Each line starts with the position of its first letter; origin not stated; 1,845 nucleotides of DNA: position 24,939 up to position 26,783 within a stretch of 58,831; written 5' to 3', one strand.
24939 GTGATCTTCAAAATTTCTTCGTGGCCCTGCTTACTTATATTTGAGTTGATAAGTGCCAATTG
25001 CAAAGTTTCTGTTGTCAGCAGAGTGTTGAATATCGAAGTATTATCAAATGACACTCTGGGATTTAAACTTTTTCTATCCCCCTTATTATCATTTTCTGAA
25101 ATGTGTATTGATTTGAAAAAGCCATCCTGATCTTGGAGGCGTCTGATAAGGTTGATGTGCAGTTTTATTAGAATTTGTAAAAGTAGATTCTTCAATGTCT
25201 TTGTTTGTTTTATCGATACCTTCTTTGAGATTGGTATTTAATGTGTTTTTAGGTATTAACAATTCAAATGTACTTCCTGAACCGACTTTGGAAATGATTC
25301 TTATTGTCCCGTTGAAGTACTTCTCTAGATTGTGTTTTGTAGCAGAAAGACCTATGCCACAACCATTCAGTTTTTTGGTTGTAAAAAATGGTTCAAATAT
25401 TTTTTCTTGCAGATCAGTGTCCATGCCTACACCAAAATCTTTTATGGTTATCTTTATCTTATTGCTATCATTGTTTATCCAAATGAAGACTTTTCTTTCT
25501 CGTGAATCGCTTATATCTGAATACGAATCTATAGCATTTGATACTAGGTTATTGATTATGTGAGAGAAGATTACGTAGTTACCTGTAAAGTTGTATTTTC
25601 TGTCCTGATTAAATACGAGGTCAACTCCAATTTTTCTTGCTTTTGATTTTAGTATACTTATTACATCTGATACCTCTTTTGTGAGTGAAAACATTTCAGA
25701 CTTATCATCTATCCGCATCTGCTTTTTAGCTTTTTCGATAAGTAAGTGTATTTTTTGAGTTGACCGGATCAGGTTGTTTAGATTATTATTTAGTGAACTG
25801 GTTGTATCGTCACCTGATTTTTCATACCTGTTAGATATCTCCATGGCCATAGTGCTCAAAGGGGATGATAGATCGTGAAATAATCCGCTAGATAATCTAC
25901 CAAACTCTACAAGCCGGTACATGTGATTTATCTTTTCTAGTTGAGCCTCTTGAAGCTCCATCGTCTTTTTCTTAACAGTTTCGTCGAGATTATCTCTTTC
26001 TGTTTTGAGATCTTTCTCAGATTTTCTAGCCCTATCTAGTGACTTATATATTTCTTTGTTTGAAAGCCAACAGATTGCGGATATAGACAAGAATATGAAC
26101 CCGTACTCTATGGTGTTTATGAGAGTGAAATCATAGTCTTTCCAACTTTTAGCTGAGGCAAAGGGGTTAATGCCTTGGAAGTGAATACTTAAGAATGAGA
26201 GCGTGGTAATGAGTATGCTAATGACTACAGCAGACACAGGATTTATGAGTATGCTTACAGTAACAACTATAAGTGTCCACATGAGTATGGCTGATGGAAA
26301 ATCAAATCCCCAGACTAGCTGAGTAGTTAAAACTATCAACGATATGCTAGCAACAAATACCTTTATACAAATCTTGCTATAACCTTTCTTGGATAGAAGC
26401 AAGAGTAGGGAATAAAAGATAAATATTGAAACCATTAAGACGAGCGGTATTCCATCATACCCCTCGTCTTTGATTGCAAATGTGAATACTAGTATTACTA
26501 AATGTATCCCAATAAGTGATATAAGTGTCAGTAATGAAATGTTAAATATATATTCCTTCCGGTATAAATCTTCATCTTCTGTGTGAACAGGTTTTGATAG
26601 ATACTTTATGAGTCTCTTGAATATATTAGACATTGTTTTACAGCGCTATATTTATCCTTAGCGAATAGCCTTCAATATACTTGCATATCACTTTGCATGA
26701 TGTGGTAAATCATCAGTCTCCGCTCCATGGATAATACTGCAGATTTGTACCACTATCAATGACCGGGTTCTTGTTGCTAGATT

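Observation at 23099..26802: AT-rich island: orphan multi-TM histidine kinase overlapping a fused class-II/class-I isoprenoid enzyme, preceded by a Trp-containing micro-ORF (ComQXP-like prenyl-peptide signalling candidate)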

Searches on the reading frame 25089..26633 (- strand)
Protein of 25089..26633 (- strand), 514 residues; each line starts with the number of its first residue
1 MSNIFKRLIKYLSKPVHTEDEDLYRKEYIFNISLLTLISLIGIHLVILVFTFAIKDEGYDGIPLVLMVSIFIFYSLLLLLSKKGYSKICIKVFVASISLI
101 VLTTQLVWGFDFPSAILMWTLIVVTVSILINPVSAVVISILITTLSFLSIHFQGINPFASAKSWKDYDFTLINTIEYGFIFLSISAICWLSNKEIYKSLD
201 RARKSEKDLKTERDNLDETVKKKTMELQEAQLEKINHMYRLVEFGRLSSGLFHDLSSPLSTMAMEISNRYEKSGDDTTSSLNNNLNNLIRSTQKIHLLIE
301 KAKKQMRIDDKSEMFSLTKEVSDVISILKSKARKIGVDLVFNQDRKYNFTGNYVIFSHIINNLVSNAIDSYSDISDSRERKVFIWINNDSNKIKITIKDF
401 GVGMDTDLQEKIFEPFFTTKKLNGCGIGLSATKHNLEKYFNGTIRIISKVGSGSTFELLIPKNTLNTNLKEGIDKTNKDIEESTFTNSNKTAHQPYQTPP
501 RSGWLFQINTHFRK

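Call 3: search_protein_families(library=pfam, proteins=[window:25089-26633:-], max_evalue=0.1)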
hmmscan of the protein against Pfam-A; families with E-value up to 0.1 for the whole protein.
window:25089-26633:- (514 aa): 3 families
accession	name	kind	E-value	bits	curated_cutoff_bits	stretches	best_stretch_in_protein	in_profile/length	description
PF02518.31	HATPase_c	-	4.5e-19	69.4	26.4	1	356-462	6-109/111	Histidine kinase-, DNA gyrase B-, and HSP90-like ATPase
PF14501.12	HATPase_c_5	-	7.9e-06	26.2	22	1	356-449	6-91/102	GHKL domain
PF03938.19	OmpH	-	0.035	14.8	32.4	0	191-231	6-46/141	Outer membrane protein (OmpH-like)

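Call 15: search_protein_families(library=ncbifam, proteins=[window:25089-26633:-], max_evalue=1)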
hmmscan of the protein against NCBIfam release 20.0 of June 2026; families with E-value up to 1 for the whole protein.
window:25089-26633:- (514 aa): 68 families (the best 25 are shown)
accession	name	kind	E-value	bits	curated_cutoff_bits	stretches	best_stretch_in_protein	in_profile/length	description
NF008468.0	PRK11360.1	equivalog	9.9e-25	86.9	646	1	232-464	384-610/616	two-component system sensor histidine kinase AtoS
NF010411.0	PRK13837.1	equivalog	1e-22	80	647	1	197-464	402-677/828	two-component system VirA-like sensor kinase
TIGR02916.1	PEP_his_kin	equivalog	1.7e-22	79.8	300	1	226-461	456-679/679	XrtA/PEP-CTERM system histidine kinase PrsK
NF046044.1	PnpS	equivalog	1.9e-21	76.6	400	1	303-461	232-390/390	two-component system histidine kinase PnpS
NF041777.1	sens_FixL_Rhizob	equivalog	5.6e-20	71.4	850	1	223-463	242-482/485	sensor protein FixL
NF052574.1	HisKinEspCMyxo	equivalog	2.6e-19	68.9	1200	1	239-477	412-652/785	serine histidine kinase EspC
NF046020.1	HisKinCckABruc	equivalog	4.7e-19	67.7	1000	1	218-486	460-731/868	cell cycle histidine kinase CckA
TIGR02956.1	TMAO_torS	equivalog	3.1e-18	65.3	676.5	1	308-463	530-683/967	TMAO reductase system sensor histidine kinase/response regulator TorS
NF007688.0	PRK10364.1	equivalog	3.9e-18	65.4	479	1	231-464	227-453/460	two-component system sensor histidine kinase ZraS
TIGR02966.1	phoR_proteo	equivalog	1.8e-17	63.4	334.2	1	251-458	121-331/333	phosphate regulon sensor histidine kinase PhoR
NF052573.1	HisKinEspAMyxo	equivalog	1e-16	60.1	1400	1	226-465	367-614/755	serine histidine kinase EspA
NF041735.1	hist_kin_RppB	equivalog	1.4e-16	60.3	400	1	251-461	223-438/438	two-component system sensor histidine kinase RppB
NF040691.1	MtrAB_MtrB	equivalog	2.2e-16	60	450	1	246-464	273-494/507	MtrAB system histidine kinase MtrB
NF040750.1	tetrathio_HK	equivalog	2.5e-16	59.3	750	1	222-449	319-541/555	tetrathionate respiration histidine kinase TtrS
NF008318.0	PRK11107.1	equivalog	2.5e-16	59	890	1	314-494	365-550/920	two-component sensor histidine kinase BarA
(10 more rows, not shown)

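Call 18: find_homologous_proteins(query=window:25089-26633:-, max_evalue=0.00001)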
Query window:25089-26633:- (514 aa): 2479 proteins with E <= 0.00001 among 8000 candidates; the best 120 are listed.
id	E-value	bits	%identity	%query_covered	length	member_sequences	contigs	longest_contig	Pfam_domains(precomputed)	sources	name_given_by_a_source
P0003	0.0e+0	1122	100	100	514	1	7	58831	PF02518.32,PF14501.13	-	-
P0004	6.2e-273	924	89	92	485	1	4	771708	PF02518.32,PF14501.13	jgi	jgi:signal transduction histidine kinase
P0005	1.9e-144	500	56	87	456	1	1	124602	PF02518.32,PF14501.13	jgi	jgi:signal transduction histidine kinase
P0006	1.7e-102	362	40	95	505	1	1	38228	PF02518.32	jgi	-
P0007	1.1e-94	336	40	88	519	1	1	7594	PF02518.32,PF14501.13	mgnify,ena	mgnify:CR=1 FL=1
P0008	2.0e-93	332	38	94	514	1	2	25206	PF02518.32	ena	-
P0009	3.3e-93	331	38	93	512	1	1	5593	PF02518.32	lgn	-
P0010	4.6e-93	331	39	88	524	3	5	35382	PF02518.32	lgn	-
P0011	5.0e-93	330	40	91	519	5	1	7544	PF02518.32,PF14501.13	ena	-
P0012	3.1e-92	328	40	88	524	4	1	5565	PF02518.32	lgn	-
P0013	1.6e-90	322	37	88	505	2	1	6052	PF02518.32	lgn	-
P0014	1.0e-89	319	38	90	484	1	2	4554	PF02518.32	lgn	-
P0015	1.0e-88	316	39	86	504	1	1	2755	PF02518.32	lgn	-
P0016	1.8e-88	315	37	89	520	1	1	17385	PF02518.32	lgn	-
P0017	7.6e-87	310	39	88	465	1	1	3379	PF02518.32,PF14501.13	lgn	-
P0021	1.6e-86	309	39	84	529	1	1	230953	PF02518.32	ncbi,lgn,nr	ncbi:MAG: HAMP domain-containing histidine kinase [Candidatus Pacebacteria bacterium]|nr:HAMP domain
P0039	1.7e-81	292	35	85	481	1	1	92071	PF02518.32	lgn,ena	-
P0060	9.9e-80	287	36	89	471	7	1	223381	PF02518.32,PF14501.13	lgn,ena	-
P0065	2.2e-79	285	38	87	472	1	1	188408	PF02518.32,PF14501.13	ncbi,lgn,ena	-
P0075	2.9e-78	282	35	89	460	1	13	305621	PF02518.32,PF13589.13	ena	-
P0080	1.8e-77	279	38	86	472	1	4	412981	PF02518.32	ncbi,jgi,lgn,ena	ncbi:MAG: HAMP domain-containing sensor histidine kinase [bacterium]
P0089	2.9e-77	278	36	87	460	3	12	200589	PF02518.32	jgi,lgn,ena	-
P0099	6.2e-77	277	42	71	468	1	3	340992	PF02518.32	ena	-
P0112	3.6e-76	275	36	88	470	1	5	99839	PF02518.32,PF14501.13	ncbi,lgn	-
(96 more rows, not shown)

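Call 19: find_encoding_contigs(protein=P0004, flank=10000, max_places=4)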
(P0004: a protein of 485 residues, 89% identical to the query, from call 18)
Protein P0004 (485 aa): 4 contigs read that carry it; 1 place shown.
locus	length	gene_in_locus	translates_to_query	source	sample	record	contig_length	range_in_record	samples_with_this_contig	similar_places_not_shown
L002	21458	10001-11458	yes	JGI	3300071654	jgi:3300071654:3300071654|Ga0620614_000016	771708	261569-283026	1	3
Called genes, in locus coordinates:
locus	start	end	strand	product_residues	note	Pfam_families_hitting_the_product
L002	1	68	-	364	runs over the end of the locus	PF03462:PCRF, PF00472:RF-1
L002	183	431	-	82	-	PF01197:Ribosomal_L31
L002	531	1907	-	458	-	PF01464:SLT (faint), PF13406:SLT_2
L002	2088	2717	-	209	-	PF01386:Ribosomal_L25p, PF14693:Ribosomal_TL5_C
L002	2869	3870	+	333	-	PF00294:PfkB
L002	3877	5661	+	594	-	PF01565:FAD_binding_4, PF02913:FAD-oxidase_C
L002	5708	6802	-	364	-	PF02779:Transket_pyr, PF02780:Transketolase_C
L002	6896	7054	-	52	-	-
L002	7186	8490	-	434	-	-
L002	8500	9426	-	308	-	PF13292:DXP_synthase_N, PF00456:Transketolase_N, PF00676:E1_dh (weak)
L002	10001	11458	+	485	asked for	PF02518:HATPase_c, PF14501:HATPase_c_5 (weak)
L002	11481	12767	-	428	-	PF07907:YibE_F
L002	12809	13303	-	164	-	PF01475:FUR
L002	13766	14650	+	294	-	PF01656:CbiA, PF13614:AAA_31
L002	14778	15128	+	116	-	-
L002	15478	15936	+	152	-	-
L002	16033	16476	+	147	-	PF02600:DsbB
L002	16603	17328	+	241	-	PF00085:Thioredoxin (faint), PF13098:Thioredoxin_2 (faint), PF13462:Thioredoxin_4, PF01323:DSBA, PF13192:Thioredoxin_3 (faint), PF13743:Thioredoxin_5 (faint), PF01323:DSBA (weak)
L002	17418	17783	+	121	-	PF01741:MscL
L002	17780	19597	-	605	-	PF03023:MurJ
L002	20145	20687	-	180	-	PF02643:DUF192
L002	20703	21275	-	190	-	PF02525:Flavodoxin_2, PF03358:FMN_red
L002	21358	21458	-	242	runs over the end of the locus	PF00834:Ribul_P_3_epim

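Call 20: find_encoding_contigs(protein=P0005, flank=10000, max_places=3)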
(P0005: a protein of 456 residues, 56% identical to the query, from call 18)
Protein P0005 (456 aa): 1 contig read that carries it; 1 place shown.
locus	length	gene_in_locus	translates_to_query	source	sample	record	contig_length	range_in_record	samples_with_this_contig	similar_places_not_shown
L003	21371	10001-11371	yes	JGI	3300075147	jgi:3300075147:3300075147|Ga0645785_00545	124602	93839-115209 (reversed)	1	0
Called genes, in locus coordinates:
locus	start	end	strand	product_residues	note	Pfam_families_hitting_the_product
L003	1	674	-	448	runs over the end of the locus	PF02397:Bac_transf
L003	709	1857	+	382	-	PF13439:Glyco_transf_4, PF13477:Glyco_trans_4_2, PF13579:Glyco_trans_4_4, PF00534:Glycos_transf_1, PF13692:Glyco_trans_1_4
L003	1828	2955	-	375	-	PF01098:FTSW_RODA_SPOVE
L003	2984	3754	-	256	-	-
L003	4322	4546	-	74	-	-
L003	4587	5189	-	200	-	PF03161:LAGLIDADG_2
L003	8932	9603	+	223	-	PF00072:Response_reg, PF00486:Trans_reg_C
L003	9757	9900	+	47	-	-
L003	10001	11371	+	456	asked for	PF02518:HATPase_c, PF14501:HATPase_c_5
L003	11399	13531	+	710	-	-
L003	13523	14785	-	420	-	PF07907:YibE_F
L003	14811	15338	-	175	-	PF01475:FUR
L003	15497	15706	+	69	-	-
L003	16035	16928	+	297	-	PF00142:Fer4_NifH (weak), PF01656:CbiA, PF13614:AAA_31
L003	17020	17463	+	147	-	PF02600:DsbB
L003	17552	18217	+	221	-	PF13098:Thioredoxin_2 (weak), PF13462:Thioredoxin_4, PF01323:DSBA (weak), PF13192:Thioredoxin_3 (faint), PF13743:Thioredoxin_5 (faint)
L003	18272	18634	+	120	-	PF01741:MscL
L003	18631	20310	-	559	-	PF03023:MurJ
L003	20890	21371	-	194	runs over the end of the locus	PF02643:DUF192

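Call 51: search_protein_families(library=pfam, proteins=[L003:8932-9603:+], max_evalue=0.001)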
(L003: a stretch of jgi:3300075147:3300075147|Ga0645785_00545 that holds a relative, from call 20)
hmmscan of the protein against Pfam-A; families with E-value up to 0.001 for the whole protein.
L003:8932-9603:+ (223 aa): 2 families
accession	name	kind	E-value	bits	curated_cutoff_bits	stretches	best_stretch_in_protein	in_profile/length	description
PF00486.34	Trans_reg_C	-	2.2e-25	89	26.2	1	145-219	1-77/77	Transcriptional regulatory protein, C terminal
PF00072.30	Response_reg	-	4.7e-23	81.9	30.2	1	4-113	2-111/111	Response regulator receiver domain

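Call 68: find_encoding_contigs(protein=P0021, flank=5000, max_places=1)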
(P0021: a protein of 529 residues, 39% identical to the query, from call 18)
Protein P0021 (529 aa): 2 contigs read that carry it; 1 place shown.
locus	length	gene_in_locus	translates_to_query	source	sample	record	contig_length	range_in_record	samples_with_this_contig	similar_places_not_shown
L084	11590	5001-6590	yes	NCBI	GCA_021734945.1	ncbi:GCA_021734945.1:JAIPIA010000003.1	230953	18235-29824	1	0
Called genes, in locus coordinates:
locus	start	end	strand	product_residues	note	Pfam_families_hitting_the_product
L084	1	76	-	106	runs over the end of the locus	PF00076:RRM_1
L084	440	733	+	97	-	-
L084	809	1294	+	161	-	-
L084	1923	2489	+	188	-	-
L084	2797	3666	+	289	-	-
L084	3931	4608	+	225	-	PF00072:Response_reg, PF00486:Trans_reg_C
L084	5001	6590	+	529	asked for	PF02518:HATPase_c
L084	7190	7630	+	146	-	PF02600:DsbB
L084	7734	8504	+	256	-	PF13098:Thioredoxin_2 (weak), PF13462:Thioredoxin_4, PF01323:DSBA, PF13743:Thioredoxin_5 (faint)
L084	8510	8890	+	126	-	PF01741:MscL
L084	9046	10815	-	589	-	PF03023:MurJ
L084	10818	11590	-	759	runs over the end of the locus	PF13414:TPR_11 (faint)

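Call 70: find_encoding_contigs(protein=P0060, flank=4000, max_places=1)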
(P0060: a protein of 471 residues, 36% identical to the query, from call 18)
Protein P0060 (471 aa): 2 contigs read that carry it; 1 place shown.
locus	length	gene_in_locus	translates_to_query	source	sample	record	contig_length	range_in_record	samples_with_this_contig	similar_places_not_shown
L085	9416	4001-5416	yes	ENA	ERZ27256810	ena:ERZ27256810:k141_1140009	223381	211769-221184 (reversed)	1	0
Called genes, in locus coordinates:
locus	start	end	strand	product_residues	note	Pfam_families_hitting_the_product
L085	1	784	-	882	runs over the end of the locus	-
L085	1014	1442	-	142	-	-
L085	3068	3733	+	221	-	PF00072:Response_reg, PF00486:Trans_reg_C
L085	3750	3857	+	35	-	-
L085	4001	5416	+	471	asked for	PF02518:HATPase_c, PF14501:HATPase_c_5 (weak)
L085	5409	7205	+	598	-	-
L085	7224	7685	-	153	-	-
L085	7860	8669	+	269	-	PF13175:AAA_15 (faint), PF13476:AAA_23 (weak), PF00005:ABC_tran, PF13304:AAA_21 (weak)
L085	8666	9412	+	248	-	PF01061:ABC2_membrane, PF12698:ABC2_membrane_3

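Call 71: find_encoding_contigs(protein=P0075, flank=4000, max_places=1)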
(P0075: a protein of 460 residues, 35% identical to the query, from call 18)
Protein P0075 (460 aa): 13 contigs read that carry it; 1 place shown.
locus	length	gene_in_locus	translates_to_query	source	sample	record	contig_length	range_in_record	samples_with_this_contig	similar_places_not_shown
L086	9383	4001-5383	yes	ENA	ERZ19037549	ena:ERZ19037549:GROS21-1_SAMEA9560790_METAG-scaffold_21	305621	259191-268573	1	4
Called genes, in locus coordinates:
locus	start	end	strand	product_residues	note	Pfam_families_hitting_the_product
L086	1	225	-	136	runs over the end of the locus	PF03652:RuvX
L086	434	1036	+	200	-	PF13671:AAA_33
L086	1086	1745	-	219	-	PF00551:Formyl_trans_N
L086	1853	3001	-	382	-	PF00390:malic, PF03949:Malic_M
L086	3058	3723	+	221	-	PF00072:Response_reg, PF00486:Trans_reg_C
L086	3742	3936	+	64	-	-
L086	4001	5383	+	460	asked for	PF02518:HATPase_c, PF13589:HATPase_c_3 (weak)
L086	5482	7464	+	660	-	-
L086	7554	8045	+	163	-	PF00989:PAS (weak)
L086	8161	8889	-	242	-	PF01479:S4, PF00849:PseudoU_synth_2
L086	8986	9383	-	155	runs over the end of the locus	-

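Call 72: find_encoding_contigs(protein=P0080, flank=4000, max_places=1)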
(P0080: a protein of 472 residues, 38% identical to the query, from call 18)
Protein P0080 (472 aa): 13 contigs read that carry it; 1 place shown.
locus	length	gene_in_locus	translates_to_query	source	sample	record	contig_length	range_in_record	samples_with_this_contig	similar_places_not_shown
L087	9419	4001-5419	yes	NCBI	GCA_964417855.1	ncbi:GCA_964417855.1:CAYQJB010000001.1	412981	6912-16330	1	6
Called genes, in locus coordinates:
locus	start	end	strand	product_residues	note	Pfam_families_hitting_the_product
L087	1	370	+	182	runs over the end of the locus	-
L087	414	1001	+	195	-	-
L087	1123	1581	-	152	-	PF18893:DUF5652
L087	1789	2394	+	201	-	-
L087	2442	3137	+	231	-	PF08843:AbiEii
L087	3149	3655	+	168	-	-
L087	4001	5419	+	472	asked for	PF02518:HATPase_c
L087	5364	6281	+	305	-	-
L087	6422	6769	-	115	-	-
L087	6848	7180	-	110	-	-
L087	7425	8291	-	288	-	PF12705:PDDEXK_1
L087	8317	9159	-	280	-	PF00106:adh_short, PF08659:KR (weak), PF23441:SDR (faint), PF13561:adh_short_C2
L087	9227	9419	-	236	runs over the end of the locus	PF02223:Thymidylate_kin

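Call 73: find_encoding_contigs(protein=P0099, flank=4000, max_places=1)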
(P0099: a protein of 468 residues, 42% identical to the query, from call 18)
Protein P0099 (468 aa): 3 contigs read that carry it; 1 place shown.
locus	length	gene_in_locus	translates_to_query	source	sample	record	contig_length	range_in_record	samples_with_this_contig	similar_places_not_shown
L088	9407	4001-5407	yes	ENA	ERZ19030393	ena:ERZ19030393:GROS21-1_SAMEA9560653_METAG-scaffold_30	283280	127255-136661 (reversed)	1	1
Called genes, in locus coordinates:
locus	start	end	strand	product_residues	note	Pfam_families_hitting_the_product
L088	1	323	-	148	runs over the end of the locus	PF00293:NUDIX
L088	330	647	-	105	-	-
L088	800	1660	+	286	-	PF13365:Trypsin_2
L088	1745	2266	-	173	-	-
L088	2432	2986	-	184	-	-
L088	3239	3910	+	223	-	PF00072:Response_reg, PF00486:Trans_reg_C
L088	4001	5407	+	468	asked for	PF02518:HATPase_c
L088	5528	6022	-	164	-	-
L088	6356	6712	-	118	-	-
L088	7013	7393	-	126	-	-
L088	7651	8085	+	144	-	-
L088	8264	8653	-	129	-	-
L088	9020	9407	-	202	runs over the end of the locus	-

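Call 91: find_related_loci(query=A3, collection=metagenome_contigs, flank=4000)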
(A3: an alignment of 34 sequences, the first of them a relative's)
Query A3 (514 aa) in metagenome_contigs; peptide patterns used: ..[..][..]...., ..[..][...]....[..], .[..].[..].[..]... (x = any residue, [..] = any of these).
600 stretches matched a pattern (row limit reached: there are more); 583 encode a relative of the query (tblastn E <= 1e-3); the best 80 are kept; 80 distinct loci.
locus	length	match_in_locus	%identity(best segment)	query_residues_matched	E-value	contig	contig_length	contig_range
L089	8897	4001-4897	27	181-461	2e-21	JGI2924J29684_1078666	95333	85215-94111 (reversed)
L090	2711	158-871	27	220-461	4e-21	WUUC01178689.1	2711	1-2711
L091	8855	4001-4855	24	193-472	1e-20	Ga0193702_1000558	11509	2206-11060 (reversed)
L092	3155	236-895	28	239-465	2e-20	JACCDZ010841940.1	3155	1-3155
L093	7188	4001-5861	28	204-468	3e-20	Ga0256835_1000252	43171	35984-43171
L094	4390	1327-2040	26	231-466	6e-20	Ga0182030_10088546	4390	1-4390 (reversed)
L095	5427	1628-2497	27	197-479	1e-19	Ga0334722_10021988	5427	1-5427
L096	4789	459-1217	28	211-462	2e-19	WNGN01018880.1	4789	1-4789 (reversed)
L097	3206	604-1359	26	215-463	2e-19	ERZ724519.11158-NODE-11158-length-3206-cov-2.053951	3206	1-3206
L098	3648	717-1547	24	217-502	2e-19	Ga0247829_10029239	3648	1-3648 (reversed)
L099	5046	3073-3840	28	199-458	6e-19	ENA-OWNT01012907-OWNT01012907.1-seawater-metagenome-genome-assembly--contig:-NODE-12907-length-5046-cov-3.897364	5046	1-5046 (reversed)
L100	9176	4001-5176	24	64-461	8e-19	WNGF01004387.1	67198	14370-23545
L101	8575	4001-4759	25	216-464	8e-19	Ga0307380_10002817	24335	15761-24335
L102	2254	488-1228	26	214-461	7e-19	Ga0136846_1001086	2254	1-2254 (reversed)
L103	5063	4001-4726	25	221-461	9e-19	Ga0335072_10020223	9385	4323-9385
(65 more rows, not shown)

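Call 93: find_encoding_contigs(protein=P0065, flank=3500, max_places=1)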
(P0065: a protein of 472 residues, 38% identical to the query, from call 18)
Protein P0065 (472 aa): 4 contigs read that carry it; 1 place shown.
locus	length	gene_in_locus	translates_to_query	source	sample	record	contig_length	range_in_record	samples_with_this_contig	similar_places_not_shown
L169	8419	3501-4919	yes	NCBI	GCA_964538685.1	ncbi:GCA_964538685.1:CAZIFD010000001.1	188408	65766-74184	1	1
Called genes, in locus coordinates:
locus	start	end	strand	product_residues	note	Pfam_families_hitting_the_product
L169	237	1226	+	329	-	PF00586:AIRS, PF02769:AIRS_C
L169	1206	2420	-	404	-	PF17788:HypF_C, PF22521:HypF_C_2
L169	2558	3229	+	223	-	PF00072:Response_reg, PF00486:Trans_reg_C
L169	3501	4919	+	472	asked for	PF02518:HATPase_c, PF14501:HATPase_c_5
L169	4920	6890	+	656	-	-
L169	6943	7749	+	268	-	PF01058:Oxidored_q6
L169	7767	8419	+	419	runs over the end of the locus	PF00374:NiFeSe_Hases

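Call 94: find_encoding_contigs(protein=P0089, flank=3500, max_places=1)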
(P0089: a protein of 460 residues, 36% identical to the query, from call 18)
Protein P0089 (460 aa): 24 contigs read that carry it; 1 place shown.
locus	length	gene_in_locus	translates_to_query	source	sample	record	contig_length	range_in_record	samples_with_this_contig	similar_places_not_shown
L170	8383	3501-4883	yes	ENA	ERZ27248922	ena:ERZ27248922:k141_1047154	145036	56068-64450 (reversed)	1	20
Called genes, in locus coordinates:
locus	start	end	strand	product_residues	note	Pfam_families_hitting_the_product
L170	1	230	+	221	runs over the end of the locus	-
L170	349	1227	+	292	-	-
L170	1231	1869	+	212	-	-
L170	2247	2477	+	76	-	-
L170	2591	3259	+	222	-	PF00072:Response_reg, PF00486:Trans_reg_C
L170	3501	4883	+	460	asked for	PF02518:HATPase_c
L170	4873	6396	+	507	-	-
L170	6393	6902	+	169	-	PF01936:NYN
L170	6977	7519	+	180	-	PF00293:NUDIX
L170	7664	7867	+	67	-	-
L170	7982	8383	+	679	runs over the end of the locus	PF12728:HTH_17, PF00270:DEAD, PF04851:ResIII, PF18766:SWI2_SNF2 (faint), PF00271:Helicase_C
